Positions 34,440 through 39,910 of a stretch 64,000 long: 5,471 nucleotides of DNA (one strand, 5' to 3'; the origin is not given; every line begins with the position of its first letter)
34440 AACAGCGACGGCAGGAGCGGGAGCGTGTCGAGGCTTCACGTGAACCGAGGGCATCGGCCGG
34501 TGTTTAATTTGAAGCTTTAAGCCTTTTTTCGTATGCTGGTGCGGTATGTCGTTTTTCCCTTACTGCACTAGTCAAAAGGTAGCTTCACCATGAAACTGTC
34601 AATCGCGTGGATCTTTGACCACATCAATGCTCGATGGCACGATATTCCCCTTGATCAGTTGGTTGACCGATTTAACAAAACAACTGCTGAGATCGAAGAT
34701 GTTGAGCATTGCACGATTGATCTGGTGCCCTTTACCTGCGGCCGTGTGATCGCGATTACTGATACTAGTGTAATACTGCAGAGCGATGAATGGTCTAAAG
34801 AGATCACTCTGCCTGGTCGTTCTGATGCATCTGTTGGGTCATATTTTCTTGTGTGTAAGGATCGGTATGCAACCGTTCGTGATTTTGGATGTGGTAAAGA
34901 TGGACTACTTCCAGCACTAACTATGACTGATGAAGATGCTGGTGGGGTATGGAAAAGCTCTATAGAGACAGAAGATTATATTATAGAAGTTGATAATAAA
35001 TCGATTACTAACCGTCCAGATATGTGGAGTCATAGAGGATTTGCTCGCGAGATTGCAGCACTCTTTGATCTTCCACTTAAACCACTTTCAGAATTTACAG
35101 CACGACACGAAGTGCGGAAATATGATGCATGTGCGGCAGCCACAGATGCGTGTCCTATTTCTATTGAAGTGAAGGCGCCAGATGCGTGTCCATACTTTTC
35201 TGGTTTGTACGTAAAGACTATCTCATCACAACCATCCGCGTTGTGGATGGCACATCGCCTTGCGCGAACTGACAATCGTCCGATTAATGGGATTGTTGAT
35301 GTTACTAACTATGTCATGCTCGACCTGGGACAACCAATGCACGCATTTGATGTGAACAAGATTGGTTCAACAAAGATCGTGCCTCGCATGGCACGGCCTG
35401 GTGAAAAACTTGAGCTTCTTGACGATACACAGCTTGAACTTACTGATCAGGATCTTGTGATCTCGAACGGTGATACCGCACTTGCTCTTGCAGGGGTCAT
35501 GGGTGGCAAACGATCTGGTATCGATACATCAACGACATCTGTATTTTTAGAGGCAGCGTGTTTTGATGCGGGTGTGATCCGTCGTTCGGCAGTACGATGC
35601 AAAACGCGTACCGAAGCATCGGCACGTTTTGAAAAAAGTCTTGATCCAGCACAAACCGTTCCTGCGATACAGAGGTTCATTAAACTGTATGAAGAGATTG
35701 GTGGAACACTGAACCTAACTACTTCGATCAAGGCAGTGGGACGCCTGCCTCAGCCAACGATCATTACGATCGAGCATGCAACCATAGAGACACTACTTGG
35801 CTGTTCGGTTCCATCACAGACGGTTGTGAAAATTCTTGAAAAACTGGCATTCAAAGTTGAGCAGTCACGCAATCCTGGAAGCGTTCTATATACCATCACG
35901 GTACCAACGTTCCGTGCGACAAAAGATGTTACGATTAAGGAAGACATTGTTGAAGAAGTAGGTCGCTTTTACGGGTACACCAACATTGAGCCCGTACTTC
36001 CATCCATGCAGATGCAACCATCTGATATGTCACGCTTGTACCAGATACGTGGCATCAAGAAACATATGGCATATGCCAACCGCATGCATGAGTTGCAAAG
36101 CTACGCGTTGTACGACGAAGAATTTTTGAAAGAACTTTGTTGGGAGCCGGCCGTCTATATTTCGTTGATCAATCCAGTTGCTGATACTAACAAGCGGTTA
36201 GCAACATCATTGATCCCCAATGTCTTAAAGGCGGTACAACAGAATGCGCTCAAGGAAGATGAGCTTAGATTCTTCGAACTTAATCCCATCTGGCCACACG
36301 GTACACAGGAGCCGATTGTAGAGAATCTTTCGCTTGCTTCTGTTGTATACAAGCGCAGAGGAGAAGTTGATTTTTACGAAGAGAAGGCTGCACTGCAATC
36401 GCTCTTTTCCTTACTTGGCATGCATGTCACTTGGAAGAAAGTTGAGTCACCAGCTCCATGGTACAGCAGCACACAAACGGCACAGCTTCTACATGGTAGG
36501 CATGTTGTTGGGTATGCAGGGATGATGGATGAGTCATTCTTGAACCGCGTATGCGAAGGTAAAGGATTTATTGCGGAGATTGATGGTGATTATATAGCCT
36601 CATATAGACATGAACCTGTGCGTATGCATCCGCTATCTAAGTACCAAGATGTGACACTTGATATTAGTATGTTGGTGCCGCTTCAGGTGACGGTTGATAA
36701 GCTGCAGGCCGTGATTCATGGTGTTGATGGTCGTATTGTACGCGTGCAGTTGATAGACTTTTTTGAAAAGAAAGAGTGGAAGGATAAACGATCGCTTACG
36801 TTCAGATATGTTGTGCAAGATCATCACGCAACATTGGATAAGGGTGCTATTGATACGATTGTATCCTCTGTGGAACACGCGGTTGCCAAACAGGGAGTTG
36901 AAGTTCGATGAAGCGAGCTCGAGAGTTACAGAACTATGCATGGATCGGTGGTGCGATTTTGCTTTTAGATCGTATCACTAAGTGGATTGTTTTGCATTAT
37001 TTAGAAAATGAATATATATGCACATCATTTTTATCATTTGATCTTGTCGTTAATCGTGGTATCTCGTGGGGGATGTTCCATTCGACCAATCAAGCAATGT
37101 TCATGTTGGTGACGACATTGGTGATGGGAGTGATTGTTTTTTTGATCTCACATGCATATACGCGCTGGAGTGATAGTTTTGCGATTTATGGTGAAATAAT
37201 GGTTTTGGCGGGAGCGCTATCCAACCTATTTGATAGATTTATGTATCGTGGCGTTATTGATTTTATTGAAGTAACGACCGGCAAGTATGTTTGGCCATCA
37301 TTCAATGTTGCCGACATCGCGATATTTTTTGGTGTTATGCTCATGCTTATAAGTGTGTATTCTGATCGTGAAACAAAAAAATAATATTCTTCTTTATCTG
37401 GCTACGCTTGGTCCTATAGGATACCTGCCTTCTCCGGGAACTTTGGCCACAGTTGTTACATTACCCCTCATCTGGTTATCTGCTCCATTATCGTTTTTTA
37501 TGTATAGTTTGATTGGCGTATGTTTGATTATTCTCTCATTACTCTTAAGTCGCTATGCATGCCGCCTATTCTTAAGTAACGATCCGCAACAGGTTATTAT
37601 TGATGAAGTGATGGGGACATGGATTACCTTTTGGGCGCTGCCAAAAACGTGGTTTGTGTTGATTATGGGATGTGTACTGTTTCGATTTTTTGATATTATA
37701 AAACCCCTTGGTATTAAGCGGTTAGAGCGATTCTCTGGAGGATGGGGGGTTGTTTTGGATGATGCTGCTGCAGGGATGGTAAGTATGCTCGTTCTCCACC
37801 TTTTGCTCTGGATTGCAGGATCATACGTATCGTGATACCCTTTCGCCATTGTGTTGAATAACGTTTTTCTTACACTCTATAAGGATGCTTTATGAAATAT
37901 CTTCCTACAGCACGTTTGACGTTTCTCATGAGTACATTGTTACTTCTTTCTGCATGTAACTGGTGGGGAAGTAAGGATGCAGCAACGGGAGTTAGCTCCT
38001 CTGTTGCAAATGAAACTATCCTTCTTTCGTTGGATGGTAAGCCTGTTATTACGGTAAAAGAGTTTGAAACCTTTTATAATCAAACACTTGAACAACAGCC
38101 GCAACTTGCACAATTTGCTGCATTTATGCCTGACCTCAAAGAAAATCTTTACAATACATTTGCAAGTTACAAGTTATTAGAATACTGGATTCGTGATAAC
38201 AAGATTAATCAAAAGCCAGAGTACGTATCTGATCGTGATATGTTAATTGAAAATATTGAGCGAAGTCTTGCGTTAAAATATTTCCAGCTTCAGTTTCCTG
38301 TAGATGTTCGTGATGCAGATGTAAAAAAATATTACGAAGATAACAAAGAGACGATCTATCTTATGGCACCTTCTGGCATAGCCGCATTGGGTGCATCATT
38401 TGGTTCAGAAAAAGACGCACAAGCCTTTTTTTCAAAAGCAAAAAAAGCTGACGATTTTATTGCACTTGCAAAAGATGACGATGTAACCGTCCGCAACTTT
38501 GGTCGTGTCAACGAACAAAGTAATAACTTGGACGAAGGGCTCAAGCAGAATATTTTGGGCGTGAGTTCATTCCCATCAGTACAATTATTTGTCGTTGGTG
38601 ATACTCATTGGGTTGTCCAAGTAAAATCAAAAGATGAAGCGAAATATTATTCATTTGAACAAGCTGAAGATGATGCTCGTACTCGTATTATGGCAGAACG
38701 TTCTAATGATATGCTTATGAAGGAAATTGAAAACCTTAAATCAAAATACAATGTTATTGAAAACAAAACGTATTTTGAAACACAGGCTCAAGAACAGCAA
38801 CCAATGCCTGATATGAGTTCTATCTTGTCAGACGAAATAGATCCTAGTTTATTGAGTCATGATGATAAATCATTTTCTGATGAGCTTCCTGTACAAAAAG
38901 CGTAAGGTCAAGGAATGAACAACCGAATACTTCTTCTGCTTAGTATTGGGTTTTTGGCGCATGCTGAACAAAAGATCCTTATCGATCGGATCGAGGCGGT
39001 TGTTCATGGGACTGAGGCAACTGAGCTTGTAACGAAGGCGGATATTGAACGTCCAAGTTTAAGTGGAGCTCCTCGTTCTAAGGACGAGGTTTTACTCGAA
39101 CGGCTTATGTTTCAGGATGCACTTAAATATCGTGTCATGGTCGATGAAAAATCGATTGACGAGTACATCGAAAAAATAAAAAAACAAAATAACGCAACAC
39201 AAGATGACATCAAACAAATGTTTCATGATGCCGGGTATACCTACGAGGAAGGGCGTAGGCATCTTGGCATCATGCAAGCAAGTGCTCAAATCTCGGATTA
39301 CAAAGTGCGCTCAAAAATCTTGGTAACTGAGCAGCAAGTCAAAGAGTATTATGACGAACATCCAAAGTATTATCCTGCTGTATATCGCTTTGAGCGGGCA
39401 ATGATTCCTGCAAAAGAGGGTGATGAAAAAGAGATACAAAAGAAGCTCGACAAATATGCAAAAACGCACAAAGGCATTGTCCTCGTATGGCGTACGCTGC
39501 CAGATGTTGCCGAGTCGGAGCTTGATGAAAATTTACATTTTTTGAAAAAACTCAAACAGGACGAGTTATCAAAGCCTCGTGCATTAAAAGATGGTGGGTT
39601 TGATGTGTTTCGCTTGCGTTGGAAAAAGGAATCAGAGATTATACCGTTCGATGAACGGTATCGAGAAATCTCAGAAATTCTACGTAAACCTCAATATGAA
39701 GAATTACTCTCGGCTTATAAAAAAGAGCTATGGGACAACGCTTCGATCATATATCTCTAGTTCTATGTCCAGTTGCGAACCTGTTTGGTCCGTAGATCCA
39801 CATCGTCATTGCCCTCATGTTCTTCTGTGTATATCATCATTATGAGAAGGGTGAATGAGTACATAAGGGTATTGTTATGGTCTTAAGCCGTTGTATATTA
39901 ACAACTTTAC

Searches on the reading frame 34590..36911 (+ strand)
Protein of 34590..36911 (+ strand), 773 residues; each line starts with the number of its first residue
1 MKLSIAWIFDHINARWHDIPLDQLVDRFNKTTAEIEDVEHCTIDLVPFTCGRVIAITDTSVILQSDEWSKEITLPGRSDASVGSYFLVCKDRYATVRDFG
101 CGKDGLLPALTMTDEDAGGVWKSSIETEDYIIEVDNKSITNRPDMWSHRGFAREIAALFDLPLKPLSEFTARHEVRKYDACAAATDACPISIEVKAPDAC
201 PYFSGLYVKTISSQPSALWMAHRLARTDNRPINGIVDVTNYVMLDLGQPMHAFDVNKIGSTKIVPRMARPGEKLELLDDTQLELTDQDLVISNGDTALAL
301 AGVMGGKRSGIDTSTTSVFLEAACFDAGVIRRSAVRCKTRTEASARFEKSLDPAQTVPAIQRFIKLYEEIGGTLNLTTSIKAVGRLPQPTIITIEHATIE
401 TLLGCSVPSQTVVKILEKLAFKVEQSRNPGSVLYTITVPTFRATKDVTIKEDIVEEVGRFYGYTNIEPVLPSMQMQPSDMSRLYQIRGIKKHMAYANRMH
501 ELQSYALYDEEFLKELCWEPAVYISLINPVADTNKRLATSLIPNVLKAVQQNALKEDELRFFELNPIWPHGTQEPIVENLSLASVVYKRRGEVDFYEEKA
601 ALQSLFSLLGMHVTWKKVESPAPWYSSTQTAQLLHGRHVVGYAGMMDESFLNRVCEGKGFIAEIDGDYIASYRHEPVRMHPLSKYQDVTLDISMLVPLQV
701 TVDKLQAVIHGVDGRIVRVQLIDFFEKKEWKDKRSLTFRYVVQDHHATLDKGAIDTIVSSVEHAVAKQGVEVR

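Call 29: search_protein_families(library=pfam, proteins=[window:34590-36911:+], max_evalue=0.00001)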
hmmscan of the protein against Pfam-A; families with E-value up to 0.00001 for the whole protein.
window:34590-36911:+ (773 aa): 4 families
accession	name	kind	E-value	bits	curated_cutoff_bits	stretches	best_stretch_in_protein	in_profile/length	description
PF03483.22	B3_4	-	1.3e-58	197.9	29.3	1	199-372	1-174/174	B3/4 domain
PF17759.6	tRNA_synthFbeta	-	5e-21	75.6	22.4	1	466-653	1-200/214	Phenylalanyl tRNA synthetase beta chain CLM domain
PF03484.21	B5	-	2.3e-16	60.2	28.6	1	392-463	1-67/67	tRNA synthetase B5 domain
PF03147.19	FDX-ACB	-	1.3e-13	51.6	31.1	1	683-773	1-94/94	Ferredoxin-fold anticodon binding domain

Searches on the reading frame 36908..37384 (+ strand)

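Call 29: search_protein_families(library=pfam, proteins=[window:36908-37384:+], max_evalue=0.00001)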
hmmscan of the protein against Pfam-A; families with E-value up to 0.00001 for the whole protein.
window:36908-37384:+ (158 aa): 1 family
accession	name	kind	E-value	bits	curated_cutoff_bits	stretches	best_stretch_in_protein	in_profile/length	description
PF01252.23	Peptidase_A8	-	3.6e-31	108.7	25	1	16-150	4-140/142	Signal peptidase (SPase) II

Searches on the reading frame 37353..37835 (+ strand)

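Call 29: search_protein_families(library=pfam, proteins=[window:37353-37835:+], max_evalue=0.00001)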
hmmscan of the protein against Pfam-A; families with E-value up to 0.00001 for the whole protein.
window:37353-37835:+ (160 aa): 1 family
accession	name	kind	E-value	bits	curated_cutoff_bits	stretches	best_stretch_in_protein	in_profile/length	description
PF04608.18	PgpA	-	1e-37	129.7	28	1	16-151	2-140/141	Phosphatidylglycerophosphatase A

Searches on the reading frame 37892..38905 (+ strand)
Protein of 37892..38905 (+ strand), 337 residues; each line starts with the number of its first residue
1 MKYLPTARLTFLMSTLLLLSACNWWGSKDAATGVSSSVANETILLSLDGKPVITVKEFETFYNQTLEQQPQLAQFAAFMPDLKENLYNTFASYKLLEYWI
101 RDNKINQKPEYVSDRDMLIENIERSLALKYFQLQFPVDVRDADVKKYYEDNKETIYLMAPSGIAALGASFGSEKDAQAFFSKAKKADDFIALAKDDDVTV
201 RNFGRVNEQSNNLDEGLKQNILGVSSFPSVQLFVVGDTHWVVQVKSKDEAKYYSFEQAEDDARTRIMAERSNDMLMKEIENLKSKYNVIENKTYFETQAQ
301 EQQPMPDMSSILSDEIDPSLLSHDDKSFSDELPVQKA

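Call 29: search_protein_families(library=pfam, proteins=[window:37892-38905:+], max_evalue=0.00001)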
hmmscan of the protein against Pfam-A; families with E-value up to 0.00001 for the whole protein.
window:37892-38905:+ (337 aa): 1 family
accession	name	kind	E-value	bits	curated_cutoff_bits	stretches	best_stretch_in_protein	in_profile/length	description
PF13145.12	Rotamase_2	-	7.8e-07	30.4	27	1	139-260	1-121/121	PPIC-type PPIASE domain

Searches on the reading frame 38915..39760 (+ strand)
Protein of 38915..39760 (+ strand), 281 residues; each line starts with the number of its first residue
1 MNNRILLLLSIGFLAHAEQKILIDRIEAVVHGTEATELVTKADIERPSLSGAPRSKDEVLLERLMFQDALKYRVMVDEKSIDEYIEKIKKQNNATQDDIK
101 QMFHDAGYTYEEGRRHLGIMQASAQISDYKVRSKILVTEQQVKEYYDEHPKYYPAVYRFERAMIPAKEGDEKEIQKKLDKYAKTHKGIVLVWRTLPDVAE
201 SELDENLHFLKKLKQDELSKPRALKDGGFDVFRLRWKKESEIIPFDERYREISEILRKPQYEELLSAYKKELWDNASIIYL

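Call 29: search_protein_families(library=pfam, proteins=[window:38915-39760:+], max_evalue=0.00001)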
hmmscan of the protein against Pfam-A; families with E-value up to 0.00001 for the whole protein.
window:38915-39760:+ (281 aa): 2 families
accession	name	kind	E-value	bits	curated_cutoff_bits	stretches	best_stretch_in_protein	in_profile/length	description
PF13145.12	Rotamase_2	-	1.1e-08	36.4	27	1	137-247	1-118/121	PPIC-type PPIASE domain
PF09312.16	SurA_N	-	1.8e-06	28.5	30.8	1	58-115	49-106/118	SurA N-terminal domain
